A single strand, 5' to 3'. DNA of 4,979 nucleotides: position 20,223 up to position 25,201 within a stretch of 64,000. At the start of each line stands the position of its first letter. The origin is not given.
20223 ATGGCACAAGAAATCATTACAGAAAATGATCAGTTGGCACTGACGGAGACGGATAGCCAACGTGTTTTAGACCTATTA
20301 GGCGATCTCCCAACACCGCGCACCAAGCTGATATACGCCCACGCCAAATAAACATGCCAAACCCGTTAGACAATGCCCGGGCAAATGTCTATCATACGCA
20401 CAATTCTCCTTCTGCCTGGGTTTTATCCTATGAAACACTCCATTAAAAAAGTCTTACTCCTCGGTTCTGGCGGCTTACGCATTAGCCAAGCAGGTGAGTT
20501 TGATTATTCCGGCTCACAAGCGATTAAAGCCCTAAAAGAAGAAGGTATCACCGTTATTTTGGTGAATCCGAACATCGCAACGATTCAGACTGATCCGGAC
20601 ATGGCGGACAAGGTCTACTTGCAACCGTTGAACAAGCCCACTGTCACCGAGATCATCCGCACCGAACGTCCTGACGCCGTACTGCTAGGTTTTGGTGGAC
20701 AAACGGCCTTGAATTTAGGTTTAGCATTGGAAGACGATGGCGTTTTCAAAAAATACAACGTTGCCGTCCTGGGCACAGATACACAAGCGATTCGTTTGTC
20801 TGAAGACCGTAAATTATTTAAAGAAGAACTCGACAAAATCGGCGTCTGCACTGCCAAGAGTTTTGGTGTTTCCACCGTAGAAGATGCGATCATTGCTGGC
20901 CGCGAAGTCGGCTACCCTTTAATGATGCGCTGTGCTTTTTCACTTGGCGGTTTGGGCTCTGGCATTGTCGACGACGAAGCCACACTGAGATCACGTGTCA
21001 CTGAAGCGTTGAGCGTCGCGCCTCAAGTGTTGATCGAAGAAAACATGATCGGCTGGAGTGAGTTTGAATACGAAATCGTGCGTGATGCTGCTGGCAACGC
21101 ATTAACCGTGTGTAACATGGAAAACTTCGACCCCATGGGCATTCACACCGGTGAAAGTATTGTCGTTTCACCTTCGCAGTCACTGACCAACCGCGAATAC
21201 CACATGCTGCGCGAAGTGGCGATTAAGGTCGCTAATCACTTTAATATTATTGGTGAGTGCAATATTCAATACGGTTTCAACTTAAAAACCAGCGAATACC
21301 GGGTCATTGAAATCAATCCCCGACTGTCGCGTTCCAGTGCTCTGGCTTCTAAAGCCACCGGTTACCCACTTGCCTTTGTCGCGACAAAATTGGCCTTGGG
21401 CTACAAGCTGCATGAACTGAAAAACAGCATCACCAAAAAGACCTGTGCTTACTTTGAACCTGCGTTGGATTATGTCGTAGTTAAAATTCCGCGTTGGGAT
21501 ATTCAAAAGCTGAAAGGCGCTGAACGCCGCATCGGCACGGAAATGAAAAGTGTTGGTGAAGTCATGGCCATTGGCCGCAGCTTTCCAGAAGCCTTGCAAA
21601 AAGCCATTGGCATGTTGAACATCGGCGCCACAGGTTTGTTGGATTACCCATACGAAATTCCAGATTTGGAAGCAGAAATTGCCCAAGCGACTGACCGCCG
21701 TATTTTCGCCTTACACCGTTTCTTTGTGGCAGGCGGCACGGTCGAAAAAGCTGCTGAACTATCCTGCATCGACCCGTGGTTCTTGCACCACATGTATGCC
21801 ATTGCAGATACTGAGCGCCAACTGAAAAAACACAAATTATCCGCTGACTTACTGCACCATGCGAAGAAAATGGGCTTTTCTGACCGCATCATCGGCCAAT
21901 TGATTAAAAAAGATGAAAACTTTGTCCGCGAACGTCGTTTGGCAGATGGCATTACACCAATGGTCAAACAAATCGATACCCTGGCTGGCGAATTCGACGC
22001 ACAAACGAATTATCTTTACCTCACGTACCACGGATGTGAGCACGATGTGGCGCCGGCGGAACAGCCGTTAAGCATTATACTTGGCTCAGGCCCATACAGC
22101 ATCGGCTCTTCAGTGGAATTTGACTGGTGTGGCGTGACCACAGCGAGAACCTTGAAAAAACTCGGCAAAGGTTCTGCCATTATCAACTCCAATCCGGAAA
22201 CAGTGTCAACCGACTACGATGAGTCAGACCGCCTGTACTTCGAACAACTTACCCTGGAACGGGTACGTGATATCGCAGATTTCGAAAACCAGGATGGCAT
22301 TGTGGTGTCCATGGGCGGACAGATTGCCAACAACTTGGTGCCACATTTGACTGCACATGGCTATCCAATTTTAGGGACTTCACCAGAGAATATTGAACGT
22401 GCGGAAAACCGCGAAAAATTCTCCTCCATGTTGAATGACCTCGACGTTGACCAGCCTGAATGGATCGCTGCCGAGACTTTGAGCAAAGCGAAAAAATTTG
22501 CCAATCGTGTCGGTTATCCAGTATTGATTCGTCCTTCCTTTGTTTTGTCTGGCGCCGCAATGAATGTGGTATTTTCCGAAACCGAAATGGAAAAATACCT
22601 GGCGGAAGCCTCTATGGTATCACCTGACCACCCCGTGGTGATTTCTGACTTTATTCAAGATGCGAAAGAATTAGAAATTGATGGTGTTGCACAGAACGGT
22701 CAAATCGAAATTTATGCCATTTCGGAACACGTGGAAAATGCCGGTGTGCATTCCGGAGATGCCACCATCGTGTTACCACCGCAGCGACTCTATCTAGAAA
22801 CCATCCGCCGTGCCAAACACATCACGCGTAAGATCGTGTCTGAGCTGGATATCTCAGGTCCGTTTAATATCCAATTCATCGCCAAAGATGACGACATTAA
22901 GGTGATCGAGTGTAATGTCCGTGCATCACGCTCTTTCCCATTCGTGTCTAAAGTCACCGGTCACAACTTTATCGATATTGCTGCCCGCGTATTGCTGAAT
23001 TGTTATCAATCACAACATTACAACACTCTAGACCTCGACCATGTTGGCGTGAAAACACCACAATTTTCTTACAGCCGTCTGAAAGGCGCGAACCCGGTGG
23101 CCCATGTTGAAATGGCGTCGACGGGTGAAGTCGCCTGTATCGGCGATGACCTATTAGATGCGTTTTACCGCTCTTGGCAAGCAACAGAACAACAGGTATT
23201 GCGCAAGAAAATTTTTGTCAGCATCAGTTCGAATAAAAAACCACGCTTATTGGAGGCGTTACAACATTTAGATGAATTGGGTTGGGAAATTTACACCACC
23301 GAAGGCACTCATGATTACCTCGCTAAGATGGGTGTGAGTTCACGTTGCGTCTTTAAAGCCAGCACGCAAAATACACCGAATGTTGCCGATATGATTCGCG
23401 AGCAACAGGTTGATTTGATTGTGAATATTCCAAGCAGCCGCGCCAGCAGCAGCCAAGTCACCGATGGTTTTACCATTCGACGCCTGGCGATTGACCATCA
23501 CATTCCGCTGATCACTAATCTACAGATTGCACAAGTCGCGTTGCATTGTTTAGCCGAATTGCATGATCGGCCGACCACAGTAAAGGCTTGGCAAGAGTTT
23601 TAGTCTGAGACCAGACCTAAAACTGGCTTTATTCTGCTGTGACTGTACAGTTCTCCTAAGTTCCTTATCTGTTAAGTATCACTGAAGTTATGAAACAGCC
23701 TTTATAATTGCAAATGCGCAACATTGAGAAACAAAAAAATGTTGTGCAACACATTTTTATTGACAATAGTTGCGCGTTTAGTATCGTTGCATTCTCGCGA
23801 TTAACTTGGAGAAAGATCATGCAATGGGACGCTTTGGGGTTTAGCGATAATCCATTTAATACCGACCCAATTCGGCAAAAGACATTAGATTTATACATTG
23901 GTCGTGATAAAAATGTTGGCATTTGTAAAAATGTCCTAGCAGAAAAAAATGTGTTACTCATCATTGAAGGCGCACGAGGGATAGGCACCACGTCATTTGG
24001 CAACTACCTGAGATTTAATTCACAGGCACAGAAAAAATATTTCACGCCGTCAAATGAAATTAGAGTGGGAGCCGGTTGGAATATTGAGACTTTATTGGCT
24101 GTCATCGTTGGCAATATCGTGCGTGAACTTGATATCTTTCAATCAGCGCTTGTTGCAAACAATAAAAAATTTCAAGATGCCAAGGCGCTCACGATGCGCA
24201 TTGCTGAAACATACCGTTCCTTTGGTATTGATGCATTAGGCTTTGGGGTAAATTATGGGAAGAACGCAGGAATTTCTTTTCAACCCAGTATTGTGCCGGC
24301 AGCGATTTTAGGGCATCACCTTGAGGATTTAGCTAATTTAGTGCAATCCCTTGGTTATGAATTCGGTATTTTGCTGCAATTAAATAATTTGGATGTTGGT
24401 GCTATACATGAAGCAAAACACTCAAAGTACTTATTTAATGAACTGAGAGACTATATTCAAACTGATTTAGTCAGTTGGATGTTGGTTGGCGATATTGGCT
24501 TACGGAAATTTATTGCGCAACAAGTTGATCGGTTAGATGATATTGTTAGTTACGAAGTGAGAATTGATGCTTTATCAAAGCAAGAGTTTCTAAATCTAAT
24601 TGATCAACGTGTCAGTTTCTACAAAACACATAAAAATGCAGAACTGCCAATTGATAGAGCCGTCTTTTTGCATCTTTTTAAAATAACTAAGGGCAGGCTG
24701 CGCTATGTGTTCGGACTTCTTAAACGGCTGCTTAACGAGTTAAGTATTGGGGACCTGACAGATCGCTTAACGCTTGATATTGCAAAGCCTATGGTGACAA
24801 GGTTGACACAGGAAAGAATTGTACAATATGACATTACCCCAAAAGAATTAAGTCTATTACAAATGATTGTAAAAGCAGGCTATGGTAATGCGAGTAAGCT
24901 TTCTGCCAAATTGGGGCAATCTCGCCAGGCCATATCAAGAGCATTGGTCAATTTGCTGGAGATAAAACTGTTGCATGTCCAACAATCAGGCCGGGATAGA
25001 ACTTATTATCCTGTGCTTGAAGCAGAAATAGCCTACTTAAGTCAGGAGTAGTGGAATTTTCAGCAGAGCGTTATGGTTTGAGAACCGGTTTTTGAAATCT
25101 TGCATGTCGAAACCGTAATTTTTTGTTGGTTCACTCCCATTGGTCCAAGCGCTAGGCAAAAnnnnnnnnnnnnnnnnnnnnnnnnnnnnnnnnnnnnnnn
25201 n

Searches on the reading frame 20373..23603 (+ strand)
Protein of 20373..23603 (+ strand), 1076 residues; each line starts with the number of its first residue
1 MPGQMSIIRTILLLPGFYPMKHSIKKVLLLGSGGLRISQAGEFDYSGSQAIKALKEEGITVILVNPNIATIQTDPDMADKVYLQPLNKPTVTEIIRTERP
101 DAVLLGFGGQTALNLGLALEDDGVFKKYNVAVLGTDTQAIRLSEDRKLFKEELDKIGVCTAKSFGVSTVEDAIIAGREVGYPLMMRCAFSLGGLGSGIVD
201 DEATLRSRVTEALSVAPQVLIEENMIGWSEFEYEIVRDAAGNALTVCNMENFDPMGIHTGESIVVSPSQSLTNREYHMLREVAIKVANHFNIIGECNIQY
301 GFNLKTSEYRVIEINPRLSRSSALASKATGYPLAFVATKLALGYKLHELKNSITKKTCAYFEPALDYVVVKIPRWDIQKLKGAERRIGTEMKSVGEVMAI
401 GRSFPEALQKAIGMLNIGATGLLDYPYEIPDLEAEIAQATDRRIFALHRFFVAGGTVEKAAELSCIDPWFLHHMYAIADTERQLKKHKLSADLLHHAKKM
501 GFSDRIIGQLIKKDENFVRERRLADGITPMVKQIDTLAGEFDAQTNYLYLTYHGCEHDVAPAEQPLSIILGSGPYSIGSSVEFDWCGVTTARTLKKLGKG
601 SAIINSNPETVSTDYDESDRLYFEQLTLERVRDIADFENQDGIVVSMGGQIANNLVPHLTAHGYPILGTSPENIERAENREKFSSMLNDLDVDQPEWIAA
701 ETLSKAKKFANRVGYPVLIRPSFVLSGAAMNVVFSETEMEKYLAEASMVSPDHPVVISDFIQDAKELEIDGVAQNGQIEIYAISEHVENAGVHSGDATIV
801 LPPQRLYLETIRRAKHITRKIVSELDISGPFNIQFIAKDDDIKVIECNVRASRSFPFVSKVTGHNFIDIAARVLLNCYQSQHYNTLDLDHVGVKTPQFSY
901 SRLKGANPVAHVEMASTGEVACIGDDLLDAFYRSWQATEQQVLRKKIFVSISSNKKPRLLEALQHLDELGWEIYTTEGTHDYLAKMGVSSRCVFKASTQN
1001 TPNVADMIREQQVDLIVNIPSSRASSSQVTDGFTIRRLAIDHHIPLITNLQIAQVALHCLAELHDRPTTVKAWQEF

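Call 92: search_protein_families(library=pfam, proteins=[window:20373-23603:+], max_evalue=0.001)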
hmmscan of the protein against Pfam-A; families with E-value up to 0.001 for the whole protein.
window:20373-23603:+ (1076 aa): 8 families
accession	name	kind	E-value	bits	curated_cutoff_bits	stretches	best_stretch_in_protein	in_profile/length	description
PF02786.22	CPSase_L_D2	-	3.8e-97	324.4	19.8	2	145-348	1-210/211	Carbamoyl-phosphate synthase L chain, ATP binding domain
PF25596.1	CPSase_L_D1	-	1.5e-85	283.3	27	2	24-141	2-117/118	Carbamoyl phosphate synthase preATP-grasp domain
PF02787.25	CPSase_L_D3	-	1.6e-22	79.7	26.6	1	435-510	2-79/80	Carbamoyl-phosphate synthetase large chain, oligomerisation domain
PF02142.27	MGS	-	2.2e-20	73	24.1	1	959-1048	2-94/94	MGS-like domain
PF02222.28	ATP-grasp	-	4.5e-20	72.5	27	2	686-850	2-162/179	ATP-grasp domain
PF07478.18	Dala_Dala_lig_C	-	1.1e-13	51.6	24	2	704-848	26-173/204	D-ala D-ala ligase C-terminus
PF15632.11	ATPgrasp_Ter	-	4.2e-11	43.2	29.1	1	807-879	42-112/131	ATP-grasp in the biosynthetic pathway with Ter operon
PF02655.19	ATP-grasp_3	-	5.2e-05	23.8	23.2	0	682-851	6-157/160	ATP-grasp domain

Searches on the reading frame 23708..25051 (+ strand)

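Call 92: search_protein_families(library=pfam, proteins=[window:23708-25051:+], max_evalue=0.001)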
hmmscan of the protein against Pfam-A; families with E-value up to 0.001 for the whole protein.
window:23708-25051:+ (447 aa): 3 families
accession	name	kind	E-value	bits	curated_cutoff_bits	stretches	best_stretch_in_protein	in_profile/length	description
PF25212.1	HVO_A0114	-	3.5e-05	24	27.6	1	375-431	19-75/84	HVO_A0114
PF12802.13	MarR_2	-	0.00013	22.4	27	1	374-431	1-59/61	MarR family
PF21248.3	SoFic-like_C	-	0.0002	21.9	27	1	383-433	21-71/76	Protein adenylyltransferase SoFic-like, C-terminal domain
